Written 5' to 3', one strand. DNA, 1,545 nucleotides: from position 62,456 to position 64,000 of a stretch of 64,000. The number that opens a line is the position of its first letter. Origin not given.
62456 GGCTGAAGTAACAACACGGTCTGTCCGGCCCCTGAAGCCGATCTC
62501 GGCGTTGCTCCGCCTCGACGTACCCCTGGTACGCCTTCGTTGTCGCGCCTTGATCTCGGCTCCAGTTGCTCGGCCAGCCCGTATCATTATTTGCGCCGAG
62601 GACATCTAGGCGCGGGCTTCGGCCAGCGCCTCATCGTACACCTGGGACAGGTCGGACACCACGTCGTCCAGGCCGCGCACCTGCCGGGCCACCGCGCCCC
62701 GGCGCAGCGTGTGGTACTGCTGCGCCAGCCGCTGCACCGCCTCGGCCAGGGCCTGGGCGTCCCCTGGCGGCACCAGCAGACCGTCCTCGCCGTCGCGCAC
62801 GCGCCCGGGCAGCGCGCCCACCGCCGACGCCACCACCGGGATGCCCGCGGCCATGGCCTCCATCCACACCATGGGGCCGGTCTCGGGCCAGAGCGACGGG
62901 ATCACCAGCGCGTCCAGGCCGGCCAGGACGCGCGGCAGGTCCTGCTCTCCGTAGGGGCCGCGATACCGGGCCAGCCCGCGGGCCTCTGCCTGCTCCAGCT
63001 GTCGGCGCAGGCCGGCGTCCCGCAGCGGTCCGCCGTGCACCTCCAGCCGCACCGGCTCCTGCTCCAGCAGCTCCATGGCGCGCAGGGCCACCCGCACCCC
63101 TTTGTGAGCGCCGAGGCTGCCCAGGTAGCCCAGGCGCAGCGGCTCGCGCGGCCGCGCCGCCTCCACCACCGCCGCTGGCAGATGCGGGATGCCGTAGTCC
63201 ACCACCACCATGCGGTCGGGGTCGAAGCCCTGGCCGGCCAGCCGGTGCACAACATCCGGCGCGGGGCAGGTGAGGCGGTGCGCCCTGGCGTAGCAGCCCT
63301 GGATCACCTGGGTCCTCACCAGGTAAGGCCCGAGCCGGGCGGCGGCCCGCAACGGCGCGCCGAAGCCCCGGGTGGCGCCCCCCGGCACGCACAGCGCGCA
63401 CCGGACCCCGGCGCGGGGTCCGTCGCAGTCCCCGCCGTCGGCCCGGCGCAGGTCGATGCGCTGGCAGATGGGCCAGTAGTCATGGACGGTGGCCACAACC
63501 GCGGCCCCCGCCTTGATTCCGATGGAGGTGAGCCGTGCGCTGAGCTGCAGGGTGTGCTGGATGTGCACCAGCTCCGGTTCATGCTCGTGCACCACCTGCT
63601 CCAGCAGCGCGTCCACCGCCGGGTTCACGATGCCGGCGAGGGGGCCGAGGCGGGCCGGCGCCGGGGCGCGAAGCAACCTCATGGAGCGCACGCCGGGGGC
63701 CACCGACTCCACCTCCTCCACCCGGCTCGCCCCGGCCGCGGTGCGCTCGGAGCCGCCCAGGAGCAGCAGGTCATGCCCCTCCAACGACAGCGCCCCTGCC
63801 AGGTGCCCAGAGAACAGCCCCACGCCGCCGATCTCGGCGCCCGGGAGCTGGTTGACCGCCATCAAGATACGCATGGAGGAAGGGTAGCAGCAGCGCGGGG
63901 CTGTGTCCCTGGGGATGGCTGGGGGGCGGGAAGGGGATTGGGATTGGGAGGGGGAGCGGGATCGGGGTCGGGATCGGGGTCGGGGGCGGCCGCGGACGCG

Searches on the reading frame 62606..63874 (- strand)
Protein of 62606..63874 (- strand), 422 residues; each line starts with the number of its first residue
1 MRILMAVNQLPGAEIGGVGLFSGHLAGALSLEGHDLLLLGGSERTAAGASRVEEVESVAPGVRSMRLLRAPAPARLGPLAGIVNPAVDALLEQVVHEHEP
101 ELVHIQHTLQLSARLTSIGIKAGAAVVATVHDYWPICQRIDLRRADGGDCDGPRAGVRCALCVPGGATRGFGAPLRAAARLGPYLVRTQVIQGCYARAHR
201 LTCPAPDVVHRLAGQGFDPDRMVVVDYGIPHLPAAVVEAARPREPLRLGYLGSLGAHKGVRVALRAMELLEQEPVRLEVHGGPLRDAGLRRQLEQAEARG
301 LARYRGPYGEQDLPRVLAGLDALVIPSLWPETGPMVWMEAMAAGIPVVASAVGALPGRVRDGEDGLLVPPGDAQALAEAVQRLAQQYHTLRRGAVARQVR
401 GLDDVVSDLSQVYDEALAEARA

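Call 41: search_protein_families(library=pfam, proteins=[window:62606-63874:-], max_evalue=0.00001)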
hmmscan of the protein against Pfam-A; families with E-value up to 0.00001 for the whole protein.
window:62606-63874:- (422 aa): 4 families
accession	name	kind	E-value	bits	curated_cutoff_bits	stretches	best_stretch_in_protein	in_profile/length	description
PF13692.12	Glyco_trans_1_4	-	2.2e-29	103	27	1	247-385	3-141/142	Glycosyl transferases group 1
PF00534.26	Glycos_transf_1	-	1.2e-26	93.8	26.4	1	242-387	12-159/172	Glycosyl transferases group 1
PF13439.12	Glyco_transf_4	-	6.4e-12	46.3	28.5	1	15-229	1-166/170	Glycosyltransferase Family 4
PF13579.12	Glyco_trans_4_4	-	3e-09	37.9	29.7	1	16-228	1-158/158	Glycosyl transferase 4-like domain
